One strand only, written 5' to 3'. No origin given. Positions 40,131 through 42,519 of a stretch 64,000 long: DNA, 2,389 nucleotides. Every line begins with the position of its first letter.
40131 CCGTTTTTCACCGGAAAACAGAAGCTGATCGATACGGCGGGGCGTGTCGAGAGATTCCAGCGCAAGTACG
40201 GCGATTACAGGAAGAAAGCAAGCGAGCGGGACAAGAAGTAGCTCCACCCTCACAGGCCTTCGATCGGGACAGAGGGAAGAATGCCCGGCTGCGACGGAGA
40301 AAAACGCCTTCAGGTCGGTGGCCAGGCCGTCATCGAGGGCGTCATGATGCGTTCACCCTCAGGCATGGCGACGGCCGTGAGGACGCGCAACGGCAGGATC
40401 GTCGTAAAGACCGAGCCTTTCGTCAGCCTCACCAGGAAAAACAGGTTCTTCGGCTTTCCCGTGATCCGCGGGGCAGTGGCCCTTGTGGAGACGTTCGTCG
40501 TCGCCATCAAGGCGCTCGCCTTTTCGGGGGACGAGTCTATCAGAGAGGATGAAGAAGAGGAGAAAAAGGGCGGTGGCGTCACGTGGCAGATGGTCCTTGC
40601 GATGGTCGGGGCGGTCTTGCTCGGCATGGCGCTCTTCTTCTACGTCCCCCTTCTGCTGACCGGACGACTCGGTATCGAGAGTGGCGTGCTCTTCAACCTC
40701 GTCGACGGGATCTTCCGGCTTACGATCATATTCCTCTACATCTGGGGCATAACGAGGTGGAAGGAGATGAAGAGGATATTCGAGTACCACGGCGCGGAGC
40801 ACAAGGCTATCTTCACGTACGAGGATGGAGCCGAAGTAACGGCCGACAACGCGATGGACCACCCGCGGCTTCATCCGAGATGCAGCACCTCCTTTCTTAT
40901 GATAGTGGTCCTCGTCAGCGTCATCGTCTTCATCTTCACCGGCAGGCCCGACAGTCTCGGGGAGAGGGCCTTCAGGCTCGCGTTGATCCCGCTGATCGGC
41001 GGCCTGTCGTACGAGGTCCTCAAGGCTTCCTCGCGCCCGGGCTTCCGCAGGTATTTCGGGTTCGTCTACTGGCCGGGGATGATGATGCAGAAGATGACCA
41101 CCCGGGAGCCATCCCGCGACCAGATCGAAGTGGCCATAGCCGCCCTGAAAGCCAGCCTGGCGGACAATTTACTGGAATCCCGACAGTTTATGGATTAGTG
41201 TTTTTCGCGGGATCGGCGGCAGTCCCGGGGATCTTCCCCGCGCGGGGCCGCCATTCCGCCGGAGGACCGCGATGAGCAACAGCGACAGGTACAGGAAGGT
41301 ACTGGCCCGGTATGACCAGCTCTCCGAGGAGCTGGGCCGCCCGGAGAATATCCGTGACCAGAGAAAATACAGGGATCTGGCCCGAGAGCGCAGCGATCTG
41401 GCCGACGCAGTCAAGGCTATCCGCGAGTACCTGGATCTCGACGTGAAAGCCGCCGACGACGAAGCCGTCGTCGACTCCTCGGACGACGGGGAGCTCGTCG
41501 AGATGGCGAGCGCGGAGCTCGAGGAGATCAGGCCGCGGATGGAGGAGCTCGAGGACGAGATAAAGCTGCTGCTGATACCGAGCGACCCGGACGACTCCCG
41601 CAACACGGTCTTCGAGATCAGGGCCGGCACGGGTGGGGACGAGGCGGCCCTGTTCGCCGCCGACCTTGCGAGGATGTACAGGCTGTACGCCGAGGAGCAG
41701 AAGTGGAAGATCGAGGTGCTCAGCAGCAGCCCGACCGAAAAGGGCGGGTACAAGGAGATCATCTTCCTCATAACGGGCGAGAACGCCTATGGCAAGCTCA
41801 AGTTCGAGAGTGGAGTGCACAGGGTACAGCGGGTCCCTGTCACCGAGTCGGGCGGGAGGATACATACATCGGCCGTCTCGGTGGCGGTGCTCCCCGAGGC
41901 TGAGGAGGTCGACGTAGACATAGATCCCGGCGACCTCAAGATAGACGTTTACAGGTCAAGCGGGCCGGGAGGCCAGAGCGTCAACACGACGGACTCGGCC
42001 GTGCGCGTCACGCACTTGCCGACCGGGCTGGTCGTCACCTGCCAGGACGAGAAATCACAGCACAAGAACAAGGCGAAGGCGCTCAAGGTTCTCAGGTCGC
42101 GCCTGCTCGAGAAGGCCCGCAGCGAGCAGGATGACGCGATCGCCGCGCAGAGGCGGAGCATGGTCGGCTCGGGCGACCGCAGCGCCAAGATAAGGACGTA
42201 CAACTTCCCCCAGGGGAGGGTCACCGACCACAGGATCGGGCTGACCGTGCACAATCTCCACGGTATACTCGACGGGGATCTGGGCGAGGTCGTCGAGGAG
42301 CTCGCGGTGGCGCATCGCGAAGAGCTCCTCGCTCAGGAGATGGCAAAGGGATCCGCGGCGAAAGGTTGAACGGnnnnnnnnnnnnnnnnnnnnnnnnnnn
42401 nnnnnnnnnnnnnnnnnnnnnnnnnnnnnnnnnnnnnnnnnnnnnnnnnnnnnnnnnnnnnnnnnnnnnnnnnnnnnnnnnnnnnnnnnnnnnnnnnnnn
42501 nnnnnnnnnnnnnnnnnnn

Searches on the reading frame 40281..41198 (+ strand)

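Call 86: search_protein_families(library=pfam, proteins=[window:40281-41198:+], max_evalue=0.00001)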
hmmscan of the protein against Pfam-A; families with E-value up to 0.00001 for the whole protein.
window:40281-41198:+ (305 aa): 1 family
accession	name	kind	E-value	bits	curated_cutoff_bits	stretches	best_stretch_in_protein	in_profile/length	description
PF07136.16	DUF1385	-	5.9e-74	248.6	22.1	1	60-293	2-225/227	Protein of unknown function (DUF1385)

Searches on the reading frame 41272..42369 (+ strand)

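Call 86: search_protein_families(library=pfam, proteins=[window:41272-42369:+], max_evalue=0.00001)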
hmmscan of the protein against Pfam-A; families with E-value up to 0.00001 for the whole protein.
window:41272-42369:+ (365 aa): 2 families
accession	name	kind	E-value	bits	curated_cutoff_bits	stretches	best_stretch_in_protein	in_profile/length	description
PF03462.23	PCRF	-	2.5e-70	236.7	24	1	12-204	3-194/194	PCRF domain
PF00472.26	RF-1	-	6.8e-44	149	35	1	211-321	1-116/116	RF-1 domain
